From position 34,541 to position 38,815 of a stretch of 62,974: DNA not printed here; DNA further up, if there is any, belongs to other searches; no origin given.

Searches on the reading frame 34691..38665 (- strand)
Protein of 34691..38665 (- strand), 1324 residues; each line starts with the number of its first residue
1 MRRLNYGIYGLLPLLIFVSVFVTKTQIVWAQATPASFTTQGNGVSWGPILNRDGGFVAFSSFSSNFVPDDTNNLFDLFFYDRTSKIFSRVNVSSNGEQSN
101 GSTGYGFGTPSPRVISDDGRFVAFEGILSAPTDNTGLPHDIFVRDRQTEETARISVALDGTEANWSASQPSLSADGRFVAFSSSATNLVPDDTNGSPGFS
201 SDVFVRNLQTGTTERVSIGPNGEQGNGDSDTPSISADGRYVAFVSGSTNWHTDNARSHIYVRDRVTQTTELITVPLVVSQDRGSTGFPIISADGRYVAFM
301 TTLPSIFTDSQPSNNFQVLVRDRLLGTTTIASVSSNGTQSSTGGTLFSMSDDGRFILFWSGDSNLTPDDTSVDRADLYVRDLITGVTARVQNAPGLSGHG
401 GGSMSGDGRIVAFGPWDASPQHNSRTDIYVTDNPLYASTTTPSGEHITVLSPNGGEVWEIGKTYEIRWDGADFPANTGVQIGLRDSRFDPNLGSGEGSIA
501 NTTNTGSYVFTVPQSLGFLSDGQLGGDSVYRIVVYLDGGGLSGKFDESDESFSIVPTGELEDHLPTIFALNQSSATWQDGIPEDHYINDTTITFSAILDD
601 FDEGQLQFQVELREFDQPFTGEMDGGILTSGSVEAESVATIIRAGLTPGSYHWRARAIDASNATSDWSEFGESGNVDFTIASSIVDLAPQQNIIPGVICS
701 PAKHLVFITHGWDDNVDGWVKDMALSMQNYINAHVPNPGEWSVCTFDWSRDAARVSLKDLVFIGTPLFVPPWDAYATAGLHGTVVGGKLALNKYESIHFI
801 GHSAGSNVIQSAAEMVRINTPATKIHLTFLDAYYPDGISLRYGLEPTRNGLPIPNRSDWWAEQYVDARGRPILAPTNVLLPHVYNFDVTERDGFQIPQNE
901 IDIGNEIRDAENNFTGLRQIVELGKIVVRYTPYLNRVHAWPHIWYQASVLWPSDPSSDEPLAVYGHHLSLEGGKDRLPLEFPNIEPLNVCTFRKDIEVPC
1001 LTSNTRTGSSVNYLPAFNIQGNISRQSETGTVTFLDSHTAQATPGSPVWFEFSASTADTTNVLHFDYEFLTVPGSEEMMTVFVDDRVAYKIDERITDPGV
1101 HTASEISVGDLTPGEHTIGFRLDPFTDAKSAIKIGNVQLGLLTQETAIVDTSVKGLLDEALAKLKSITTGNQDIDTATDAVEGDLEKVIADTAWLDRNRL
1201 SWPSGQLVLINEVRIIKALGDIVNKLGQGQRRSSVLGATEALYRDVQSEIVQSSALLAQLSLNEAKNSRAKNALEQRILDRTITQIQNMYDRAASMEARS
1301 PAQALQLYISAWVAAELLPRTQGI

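Call 72: search_protein_families(library=pfam, proteins=[window:34691-38665:-], max_evalue=0.001)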
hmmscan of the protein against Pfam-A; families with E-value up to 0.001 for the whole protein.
window:34691-38665:- (1324 aa): 1 family
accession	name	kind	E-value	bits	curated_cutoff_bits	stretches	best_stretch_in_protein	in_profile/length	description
PF07676.18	PD40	-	0.00058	20.2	20.9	0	226-246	8-28/38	WD40-like Beta Propeller Repeat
